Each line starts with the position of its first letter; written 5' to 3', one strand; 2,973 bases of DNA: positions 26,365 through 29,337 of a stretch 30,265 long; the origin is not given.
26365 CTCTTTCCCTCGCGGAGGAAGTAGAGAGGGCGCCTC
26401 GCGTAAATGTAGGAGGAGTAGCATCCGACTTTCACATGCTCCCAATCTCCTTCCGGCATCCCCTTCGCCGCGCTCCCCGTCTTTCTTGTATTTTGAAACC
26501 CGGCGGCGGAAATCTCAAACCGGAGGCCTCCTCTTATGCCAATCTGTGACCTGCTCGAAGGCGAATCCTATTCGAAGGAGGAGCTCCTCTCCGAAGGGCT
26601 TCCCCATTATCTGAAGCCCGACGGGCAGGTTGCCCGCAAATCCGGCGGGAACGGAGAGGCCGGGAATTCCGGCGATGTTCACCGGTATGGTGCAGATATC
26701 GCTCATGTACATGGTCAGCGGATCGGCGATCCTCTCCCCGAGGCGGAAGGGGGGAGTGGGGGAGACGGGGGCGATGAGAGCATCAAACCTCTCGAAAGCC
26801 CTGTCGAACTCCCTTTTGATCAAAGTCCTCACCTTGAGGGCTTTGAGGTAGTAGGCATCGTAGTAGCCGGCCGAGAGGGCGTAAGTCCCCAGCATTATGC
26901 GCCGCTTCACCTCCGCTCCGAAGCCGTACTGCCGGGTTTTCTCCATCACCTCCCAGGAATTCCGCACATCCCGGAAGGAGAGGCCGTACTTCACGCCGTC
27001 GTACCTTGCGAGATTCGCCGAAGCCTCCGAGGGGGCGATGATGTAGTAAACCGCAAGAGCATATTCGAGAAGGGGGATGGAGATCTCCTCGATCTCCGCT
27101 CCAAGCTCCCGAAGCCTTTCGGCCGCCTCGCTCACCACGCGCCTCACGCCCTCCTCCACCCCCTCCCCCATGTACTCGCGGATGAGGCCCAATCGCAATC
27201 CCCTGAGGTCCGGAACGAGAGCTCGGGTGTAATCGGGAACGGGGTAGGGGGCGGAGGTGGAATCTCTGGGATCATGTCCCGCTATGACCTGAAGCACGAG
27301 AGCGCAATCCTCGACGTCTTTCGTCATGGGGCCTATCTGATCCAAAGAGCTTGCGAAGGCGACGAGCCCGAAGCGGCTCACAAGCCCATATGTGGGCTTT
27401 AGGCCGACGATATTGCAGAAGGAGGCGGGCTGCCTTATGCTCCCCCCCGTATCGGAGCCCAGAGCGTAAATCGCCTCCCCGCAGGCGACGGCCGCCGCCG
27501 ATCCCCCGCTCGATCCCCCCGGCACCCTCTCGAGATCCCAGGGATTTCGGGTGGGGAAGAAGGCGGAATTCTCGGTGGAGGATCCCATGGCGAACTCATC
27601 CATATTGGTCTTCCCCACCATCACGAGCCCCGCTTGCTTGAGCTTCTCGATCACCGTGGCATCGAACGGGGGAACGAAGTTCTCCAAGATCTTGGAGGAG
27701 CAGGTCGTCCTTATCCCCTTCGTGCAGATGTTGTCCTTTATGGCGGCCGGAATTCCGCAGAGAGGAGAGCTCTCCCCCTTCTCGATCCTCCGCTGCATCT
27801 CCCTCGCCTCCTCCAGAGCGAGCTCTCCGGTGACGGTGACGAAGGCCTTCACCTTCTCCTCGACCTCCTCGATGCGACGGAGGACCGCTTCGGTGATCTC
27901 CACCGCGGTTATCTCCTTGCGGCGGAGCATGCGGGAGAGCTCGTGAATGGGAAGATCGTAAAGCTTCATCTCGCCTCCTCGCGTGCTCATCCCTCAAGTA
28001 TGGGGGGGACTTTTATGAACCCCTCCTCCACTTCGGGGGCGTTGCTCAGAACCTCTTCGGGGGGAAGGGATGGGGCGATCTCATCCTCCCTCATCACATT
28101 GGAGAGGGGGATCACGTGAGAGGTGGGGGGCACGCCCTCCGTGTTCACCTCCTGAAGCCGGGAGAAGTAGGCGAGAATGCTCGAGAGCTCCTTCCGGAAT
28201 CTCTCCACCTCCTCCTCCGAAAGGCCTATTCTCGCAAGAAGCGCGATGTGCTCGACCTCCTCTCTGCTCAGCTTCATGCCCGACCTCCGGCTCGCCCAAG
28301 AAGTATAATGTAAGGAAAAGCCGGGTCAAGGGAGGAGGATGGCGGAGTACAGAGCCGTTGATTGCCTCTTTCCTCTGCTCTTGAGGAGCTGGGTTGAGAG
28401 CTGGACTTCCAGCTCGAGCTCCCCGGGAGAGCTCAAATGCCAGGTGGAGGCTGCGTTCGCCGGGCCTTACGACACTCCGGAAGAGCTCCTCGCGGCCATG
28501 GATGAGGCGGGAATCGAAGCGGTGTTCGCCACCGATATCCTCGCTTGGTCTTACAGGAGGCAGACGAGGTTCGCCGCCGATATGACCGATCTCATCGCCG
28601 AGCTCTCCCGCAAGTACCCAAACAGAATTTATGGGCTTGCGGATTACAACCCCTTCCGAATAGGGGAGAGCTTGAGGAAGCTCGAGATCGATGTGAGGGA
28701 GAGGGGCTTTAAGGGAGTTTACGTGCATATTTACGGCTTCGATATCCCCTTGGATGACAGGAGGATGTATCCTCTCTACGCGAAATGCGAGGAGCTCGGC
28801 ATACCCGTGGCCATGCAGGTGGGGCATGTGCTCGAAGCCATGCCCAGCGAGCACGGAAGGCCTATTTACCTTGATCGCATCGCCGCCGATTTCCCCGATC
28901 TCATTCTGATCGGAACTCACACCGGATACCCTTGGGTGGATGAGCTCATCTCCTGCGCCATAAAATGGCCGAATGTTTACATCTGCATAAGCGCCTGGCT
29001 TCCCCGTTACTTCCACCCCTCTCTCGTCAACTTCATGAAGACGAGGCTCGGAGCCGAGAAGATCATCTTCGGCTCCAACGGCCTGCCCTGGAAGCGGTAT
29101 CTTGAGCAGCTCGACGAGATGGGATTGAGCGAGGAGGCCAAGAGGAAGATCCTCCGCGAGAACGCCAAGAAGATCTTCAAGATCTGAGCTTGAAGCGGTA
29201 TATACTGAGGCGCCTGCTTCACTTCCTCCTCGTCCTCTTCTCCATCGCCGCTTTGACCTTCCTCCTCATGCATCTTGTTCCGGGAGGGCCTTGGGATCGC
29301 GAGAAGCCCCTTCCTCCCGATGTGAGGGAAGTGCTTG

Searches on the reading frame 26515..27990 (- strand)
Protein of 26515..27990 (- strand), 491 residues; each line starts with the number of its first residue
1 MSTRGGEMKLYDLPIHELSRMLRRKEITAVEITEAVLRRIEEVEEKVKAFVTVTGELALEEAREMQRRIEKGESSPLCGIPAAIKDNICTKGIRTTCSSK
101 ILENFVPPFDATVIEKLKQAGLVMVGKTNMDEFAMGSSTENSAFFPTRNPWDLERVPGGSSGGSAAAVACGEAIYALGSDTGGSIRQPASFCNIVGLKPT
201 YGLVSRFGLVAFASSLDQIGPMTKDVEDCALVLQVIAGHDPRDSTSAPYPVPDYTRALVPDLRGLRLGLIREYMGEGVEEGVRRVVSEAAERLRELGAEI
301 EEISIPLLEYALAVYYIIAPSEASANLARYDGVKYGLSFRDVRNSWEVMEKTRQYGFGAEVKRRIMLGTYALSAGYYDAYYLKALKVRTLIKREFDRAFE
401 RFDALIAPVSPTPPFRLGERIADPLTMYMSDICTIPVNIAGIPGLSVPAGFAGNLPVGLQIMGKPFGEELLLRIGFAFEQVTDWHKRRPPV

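Call 41: find_homologous_proteins(query=window:26515-27990:-, max_evalue=1e-50)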
Query window:26515-27990:- (491 aa): 8000 proteins with E <= 1e-50 among 8000 candidates; the best 120 are listed.
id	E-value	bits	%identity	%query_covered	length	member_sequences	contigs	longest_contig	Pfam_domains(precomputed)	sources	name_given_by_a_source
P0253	0.0e+0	1084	100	99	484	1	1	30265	PF01425.27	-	-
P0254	0.0e+0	1068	99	99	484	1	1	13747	PF01425.27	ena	-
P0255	0.0e+0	1058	98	99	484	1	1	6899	PF01425.27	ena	-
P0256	3.0e-242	822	74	98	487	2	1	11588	PF01425.27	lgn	-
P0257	1.1e-240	817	73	98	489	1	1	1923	PF01425.27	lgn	-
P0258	2.5e-240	816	74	96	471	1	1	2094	PF01425.27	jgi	jgi:aspartyl-tRNA(Asn)/glutamyl-tRNA(Gln) amidotransferase subunit A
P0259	4.3e-240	815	74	98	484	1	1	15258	PF01425.27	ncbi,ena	-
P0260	7.3e-240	815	73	99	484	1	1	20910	PF01425.27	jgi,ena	-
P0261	1.2e-239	814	73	99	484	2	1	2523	PF01425.27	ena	-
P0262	1.3e-239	814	73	99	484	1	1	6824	PF01425.27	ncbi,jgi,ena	-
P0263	2.7e-239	813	73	99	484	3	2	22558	PF01425.27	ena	-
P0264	3.7e-239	812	73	99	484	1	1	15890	PF01425.27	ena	-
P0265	6.1e-239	811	72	99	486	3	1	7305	PF01425.27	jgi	jgi:aspartyl-tRNA(Asn)/glutamyl-tRNA(Gln) amidotransferase subunit A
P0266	6.4e-239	811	72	99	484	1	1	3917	PF01425.27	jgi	-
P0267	2.2e-238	810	72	99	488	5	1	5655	PF01425.27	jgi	jgi:aspartyl-tRNA(Asn)/glutamyl-tRNA(Gln) amidotransferase subunit A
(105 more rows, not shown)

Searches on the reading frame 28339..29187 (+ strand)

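Call 7: search_protein_families(library=pfam, proteins=[window:28339-29187:+], max_evalue=0.0001)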
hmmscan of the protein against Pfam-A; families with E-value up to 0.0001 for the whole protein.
window:28339-29187:+ (282 aa): 1 family
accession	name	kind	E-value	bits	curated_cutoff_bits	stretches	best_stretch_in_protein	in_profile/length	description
PF04909.20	Amidohydro_2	-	4.2e-34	119.1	26.4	1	73-281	56-288/289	Amidohydrolase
